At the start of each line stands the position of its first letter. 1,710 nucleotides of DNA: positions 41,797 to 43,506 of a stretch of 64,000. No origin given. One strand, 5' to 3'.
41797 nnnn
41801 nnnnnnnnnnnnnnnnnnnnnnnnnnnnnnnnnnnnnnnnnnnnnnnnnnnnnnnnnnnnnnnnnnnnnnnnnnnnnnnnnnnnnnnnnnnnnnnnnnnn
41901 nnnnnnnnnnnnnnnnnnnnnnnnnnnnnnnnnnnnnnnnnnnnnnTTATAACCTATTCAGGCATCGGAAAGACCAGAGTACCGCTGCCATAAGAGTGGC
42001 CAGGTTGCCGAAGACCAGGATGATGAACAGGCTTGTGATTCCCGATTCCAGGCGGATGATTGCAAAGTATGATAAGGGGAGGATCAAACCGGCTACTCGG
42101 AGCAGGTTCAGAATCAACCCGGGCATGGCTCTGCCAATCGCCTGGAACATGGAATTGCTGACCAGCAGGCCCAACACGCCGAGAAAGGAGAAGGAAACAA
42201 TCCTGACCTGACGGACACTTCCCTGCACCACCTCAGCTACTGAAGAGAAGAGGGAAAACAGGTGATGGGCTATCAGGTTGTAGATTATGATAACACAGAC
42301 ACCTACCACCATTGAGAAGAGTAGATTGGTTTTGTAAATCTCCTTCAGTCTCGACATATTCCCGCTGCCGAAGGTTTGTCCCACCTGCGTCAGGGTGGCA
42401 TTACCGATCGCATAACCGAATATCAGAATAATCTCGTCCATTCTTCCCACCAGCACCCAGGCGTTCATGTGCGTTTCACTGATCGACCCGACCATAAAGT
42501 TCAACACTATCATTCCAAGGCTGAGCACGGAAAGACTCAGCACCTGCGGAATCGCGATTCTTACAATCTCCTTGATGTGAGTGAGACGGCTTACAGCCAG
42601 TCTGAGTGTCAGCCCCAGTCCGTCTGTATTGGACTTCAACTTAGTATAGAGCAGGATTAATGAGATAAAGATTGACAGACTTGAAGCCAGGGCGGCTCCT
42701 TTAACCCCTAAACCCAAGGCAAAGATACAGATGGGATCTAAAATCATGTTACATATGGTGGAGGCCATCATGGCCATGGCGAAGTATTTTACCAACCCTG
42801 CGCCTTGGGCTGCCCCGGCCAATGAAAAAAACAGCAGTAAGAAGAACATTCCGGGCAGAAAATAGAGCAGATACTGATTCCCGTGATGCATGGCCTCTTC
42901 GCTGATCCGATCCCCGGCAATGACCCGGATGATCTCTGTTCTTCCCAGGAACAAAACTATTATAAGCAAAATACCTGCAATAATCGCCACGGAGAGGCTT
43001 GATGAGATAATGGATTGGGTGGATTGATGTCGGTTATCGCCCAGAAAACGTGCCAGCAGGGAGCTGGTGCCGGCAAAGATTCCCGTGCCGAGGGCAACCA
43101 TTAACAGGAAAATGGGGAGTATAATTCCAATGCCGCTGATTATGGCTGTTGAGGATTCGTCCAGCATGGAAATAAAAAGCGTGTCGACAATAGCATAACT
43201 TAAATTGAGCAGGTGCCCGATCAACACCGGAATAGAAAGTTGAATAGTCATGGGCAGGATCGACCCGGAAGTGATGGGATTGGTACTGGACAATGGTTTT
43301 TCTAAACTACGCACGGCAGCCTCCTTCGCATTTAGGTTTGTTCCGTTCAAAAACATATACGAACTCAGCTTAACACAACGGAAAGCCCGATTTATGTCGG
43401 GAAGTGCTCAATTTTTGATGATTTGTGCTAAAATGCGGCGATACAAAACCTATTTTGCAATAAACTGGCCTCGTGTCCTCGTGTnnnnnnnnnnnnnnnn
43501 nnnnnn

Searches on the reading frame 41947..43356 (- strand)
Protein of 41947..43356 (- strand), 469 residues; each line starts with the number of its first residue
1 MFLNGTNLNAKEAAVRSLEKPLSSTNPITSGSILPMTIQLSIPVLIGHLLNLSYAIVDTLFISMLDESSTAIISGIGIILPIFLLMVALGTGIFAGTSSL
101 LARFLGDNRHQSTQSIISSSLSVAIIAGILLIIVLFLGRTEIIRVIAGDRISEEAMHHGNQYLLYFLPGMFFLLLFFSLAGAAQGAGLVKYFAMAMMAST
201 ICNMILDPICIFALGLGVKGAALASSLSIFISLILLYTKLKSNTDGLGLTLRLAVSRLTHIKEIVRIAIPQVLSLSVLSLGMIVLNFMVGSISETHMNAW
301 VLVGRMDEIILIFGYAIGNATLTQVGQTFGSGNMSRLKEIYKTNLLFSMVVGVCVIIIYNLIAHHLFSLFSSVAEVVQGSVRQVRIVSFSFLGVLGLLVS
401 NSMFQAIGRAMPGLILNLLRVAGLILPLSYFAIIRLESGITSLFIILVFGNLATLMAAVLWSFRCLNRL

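Call 8: search_protein_families(library=pfam, proteins=[window:41947-43356:-], max_evalue=0.1)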
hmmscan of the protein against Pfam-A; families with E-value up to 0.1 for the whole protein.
window:41947-43356:- (469 aa): 1 family
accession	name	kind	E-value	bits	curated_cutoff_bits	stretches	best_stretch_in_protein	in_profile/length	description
PF01554.23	MatE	-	5.7e-37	127.3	24.9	2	43-209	1-161/161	MatE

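Call 32: find_homologous_proteins(query=window:41947-43356:-, max_evalue=1e-30)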
Query window:41947-43356:- (469 aa): 19 proteins with E <= 1e-30 among 8000 candidates.
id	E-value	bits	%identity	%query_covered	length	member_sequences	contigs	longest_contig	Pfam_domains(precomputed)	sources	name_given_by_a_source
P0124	3.8e-272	921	100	97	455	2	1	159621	PF01554.24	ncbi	-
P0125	2.8e-174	598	65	97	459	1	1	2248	PF01554.24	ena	-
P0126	2.6e-152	526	59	95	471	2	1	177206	PF01554.24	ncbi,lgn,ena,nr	ncbi:MATE family efflux transporter [bacterium]|nr:MATE family efflux transporter [bacterium]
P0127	1.3e-147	510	58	93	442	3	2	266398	PF01554.24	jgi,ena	jgi:putative MATE family efflux protein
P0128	2.1e-146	506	57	96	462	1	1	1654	PF01554.24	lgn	-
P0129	1.1e-129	451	60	77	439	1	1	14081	PF01554.24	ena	-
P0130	1.1e-109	385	41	99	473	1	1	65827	PF01554.24,PF03023.20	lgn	-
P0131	5.2e-108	380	43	97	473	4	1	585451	PF01554.24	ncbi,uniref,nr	ncbi:MATE family efflux transporter [Paenibacillus sp. P32E]|uniref:MATE family efflux transporter n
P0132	7.1e-108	379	40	99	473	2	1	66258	PF01554.24,PF03023.20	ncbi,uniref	ncbi:MATE family efflux transporter [Bacillus cereus group sp. Bce002]|uniref:MATE family efflux tra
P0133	6.1e-106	373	40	97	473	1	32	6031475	PF01554.24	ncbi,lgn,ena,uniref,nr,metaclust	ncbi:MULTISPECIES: MATE family efflux transporter [Bacillus cereus group]|uniref:MATE efflux family 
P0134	1.5e-105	372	40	97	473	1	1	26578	PF01554.24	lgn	-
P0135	2.8e-105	371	40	97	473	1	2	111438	PF01554.24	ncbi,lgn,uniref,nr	ncbi:MATE family efflux transporter [Bacillus wiedmannii]|uniref:MATE family efflux transporter n=1 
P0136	4.1e-99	351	42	88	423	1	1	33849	PF01554.24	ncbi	ncbi:MATE family efflux transporter [Bacillus cereus]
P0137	1.3e-94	336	42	85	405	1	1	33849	PF01554.24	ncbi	-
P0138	9.2e-87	310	39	97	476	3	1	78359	PF01554.24,PF03023.20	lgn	-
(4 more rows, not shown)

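Call 33: find_encoding_contigs(protein=P0126, flank=8000, max_places=2)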
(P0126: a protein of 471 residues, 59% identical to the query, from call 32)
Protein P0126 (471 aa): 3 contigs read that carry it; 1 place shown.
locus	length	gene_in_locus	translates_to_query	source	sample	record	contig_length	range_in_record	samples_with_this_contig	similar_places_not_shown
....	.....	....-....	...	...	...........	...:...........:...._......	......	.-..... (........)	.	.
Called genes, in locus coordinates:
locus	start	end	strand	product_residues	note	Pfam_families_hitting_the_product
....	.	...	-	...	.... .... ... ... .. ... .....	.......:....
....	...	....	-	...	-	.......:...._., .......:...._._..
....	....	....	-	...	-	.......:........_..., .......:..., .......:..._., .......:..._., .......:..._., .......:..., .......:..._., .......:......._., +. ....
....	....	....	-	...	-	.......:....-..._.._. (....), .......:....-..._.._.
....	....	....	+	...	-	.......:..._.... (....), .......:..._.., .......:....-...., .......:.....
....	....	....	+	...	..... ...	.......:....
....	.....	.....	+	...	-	-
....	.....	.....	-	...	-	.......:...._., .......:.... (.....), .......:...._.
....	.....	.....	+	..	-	-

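Call 34: find_encoding_contigs(protein=P0127, flank=8000, max_places=2)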
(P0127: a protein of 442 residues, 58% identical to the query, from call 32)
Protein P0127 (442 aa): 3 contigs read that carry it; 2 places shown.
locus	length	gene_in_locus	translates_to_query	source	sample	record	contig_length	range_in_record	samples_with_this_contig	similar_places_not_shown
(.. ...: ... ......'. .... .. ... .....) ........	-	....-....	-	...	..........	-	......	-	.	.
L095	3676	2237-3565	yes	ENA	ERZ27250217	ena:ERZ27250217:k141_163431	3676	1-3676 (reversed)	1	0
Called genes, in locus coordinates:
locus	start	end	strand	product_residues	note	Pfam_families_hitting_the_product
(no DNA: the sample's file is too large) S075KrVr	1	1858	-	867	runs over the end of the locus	-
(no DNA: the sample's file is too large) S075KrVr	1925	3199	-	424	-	PF13174:TPR_6 (faint), PF07719:TPR_2 (faint), PF13428:TPR_14 (faint), PF23914:TPR_CcmH_CycH (weak), PF13431:TPR_17 (faint), PF14561:TPR_20 (faint), PF14559:TPR_19, PF13432:TPR_16 (weak)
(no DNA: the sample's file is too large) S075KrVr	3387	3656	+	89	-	PF05635:23S_rRNA_IVP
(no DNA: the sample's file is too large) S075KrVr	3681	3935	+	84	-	PF05635:23S_rRNA_IVP (weak)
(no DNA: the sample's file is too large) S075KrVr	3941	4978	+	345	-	PF08240:ADH_N, PF16912:Glu_dehyd_C (weak), PF00107:ADH_zinc_N, PF13602:ADH_zinc_N_2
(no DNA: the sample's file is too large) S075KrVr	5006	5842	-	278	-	PF23441:SDR (faint), PF00106:adh_short, PF08659:KR (weak), PF13561:adh_short_C2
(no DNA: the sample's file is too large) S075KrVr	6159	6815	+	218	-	-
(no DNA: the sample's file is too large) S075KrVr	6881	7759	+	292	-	PF00165:HTH_AraC (weak), PF12833:HTH_18, PF00165:HTH_AraC, PF06445:GyrI-like, PF14526:Cass2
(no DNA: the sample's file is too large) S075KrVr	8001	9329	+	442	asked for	PF01554:MatE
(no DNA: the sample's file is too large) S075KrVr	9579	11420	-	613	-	PF05448:AXE1 (weak), PF02129:Peptidase_S15 (weak), PF12740:PETase (faint), PF00561:Abhydrolase_1 (weak), PF01738:DLH (weak), PF12146:Hydrolase_4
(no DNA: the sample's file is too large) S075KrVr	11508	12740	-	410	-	PF04055:Radical_SAM, PF13186:SPASM, PF02810:SEC-C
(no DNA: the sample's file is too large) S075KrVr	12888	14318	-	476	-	PF00884:Sulfatase, PF01663:Phosphodiest, PF16347:SGSH_C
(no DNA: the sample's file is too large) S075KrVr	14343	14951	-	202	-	-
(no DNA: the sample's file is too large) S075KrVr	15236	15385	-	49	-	-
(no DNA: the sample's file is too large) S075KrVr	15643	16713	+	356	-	PF01926:MMR_HSR1, PF02421:FeoB_N (weak), PF06071:YchF-GTPase_C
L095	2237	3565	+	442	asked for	PF01554:MatE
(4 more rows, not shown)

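Call 35: find_encoding_contigs(protein=P0129, flank=8000, max_places=2)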
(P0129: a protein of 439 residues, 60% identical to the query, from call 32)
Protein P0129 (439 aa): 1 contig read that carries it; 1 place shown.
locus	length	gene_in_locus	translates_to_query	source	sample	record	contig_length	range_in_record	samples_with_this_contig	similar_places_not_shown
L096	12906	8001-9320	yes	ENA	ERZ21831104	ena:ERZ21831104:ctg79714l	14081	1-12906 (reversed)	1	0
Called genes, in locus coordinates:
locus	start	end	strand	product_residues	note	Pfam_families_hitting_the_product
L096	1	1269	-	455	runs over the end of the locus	PF00672:HAMP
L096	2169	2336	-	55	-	-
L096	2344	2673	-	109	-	-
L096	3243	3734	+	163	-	PF01243:PNPOx_N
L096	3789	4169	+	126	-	PF00440:TetR_N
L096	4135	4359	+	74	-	-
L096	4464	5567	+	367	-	PF00037:Fer4 (faint), PF13237:Fer4_10, PF14697:Fer4_21 (weak)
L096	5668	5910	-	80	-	-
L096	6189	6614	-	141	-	-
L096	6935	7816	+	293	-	PF00165:HTH_AraC (weak), PF12833:HTH_18, PF00165:HTH_AraC (weak), PF06445:GyrI-like, PF14526:Cass2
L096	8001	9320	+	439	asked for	PF01554:MatE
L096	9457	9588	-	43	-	-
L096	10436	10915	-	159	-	PF01980:TrmO_N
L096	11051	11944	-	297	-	PF12833:HTH_18, PF00165:HTH_AraC (weak), PF06445:GyrI-like, PF14526:Cass2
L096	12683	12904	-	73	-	?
